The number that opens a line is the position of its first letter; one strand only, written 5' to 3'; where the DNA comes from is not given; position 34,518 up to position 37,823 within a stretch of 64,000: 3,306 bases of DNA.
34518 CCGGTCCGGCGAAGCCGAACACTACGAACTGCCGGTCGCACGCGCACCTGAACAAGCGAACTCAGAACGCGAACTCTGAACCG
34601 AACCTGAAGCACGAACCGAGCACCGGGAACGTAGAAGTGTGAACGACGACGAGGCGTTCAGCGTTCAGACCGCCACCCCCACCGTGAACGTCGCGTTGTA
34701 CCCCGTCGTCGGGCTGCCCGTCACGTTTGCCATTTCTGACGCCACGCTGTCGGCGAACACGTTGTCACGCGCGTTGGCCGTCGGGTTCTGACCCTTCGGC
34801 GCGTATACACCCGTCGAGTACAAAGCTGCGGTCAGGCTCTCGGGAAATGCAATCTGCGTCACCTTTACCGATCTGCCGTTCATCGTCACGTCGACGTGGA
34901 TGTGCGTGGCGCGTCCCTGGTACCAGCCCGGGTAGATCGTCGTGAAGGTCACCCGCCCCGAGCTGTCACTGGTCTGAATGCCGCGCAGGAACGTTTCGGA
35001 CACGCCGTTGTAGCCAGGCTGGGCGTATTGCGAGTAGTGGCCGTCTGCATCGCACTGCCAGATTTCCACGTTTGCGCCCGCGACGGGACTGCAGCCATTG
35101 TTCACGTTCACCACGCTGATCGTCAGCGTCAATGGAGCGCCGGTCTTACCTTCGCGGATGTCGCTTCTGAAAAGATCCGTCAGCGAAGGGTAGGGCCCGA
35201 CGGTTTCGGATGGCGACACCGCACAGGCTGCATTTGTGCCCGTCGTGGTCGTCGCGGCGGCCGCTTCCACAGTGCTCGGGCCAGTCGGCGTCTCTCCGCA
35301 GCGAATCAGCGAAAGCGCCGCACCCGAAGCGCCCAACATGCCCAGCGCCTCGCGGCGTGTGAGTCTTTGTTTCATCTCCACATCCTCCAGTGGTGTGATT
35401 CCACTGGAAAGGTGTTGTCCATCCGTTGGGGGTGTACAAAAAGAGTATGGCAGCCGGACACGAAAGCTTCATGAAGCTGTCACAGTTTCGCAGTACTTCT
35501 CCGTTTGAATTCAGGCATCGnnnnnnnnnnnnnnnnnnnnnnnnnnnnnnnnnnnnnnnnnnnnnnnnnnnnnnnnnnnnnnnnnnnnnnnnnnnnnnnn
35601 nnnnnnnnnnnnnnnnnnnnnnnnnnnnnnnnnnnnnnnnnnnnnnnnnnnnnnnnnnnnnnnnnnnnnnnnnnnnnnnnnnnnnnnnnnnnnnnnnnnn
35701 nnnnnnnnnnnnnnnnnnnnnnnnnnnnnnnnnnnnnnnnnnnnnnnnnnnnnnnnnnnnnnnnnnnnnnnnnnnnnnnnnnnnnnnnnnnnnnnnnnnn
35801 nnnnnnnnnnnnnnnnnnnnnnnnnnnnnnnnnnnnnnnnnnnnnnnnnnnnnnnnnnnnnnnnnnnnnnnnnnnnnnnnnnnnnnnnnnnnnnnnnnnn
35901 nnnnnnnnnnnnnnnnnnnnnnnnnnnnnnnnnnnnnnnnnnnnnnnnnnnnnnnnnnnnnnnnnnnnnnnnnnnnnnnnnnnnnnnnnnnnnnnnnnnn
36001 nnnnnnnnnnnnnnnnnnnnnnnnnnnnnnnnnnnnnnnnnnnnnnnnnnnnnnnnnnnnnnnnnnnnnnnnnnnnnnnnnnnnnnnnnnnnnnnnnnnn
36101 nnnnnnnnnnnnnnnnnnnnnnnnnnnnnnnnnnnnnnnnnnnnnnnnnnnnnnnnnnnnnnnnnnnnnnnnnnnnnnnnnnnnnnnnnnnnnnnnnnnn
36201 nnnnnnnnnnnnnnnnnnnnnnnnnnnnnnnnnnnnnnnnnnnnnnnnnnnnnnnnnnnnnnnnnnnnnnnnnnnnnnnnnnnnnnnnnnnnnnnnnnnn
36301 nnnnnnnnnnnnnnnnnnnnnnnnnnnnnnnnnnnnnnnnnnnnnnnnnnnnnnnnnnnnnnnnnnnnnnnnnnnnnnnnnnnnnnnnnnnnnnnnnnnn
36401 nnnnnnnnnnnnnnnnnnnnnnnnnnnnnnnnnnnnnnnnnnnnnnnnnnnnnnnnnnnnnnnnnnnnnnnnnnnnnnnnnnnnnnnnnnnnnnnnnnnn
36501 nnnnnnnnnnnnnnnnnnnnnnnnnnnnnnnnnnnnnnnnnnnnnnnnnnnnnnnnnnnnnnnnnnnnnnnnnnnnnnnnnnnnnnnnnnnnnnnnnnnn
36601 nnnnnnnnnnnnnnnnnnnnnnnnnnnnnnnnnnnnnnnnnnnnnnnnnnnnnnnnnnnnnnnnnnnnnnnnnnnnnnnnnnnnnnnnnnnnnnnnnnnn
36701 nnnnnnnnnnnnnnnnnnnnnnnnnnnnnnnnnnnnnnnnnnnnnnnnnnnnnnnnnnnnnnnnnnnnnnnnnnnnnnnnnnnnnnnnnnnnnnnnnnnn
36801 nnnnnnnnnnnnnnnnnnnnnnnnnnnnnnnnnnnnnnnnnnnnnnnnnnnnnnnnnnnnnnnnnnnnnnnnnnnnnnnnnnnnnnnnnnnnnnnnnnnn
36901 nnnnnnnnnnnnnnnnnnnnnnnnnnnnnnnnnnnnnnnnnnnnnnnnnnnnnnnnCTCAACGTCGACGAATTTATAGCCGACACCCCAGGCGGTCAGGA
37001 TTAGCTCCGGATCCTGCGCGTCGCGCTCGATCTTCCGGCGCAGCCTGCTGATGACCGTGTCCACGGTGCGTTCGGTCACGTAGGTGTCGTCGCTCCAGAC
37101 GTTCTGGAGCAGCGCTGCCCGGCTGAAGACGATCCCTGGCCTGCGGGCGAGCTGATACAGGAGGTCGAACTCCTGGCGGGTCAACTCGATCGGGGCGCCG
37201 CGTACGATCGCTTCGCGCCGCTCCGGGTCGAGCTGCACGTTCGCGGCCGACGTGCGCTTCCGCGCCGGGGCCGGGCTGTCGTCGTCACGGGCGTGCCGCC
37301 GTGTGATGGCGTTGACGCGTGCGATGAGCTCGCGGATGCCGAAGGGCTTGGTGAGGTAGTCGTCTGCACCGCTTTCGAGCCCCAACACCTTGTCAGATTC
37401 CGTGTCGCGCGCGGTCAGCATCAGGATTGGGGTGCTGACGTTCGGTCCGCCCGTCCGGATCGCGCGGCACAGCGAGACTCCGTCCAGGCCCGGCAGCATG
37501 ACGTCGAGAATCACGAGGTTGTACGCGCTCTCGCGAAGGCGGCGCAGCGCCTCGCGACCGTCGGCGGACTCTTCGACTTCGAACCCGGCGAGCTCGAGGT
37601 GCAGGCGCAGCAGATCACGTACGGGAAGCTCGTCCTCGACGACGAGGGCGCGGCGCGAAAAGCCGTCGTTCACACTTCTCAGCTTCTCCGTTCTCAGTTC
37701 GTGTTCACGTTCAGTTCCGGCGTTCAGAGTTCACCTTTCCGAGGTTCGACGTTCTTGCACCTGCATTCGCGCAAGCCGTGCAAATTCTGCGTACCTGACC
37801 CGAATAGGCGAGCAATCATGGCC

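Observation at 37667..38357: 23S-IVS-type four-helix-bundle gene carried in a 691-bp inverted-repeat element, far from any rRNA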

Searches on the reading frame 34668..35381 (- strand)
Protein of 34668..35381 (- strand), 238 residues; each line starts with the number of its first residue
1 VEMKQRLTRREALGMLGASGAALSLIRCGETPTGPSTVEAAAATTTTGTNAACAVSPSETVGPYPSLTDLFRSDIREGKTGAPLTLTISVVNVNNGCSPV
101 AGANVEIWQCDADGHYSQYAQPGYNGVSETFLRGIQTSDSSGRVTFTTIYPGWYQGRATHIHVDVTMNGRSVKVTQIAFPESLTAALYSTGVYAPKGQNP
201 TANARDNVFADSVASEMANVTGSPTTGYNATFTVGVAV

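Call 109: search_protein_families(library=pfam, proteins=[window:34668-35381:-], max_evalue=0.00001)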
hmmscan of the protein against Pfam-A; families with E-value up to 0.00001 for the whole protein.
window:34668-35381:- (238 aa): 1 family
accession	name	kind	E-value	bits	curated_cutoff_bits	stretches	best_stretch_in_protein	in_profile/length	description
PF00775.27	Dioxygenase_C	-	9.1e-13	48.5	27.3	1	68-158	14-100/182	Dioxygenase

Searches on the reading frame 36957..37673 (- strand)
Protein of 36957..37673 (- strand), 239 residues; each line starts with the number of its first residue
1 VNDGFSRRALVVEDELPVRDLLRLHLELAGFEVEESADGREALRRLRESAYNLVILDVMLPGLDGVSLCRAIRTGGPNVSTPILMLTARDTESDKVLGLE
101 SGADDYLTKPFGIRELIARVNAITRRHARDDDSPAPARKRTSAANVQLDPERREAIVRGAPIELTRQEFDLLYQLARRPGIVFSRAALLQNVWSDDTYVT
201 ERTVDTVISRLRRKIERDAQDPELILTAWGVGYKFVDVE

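Call 109: search_protein_families(library=pfam, proteins=[window:36957-37673:-], max_evalue=0.00001)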
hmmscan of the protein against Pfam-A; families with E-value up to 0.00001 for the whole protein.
window:36957-37673:- (239 aa): 2 families
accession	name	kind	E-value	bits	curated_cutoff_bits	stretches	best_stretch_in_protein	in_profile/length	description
PF00072.30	Response_reg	-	1.8e-28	99.4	30.2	1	10-121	2-111/111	Response regulator receiver domain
PF00486.34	Trans_reg_C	-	5.9e-27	94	26.2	1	159-235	1-77/77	Transcriptional regulatory protein, C terminal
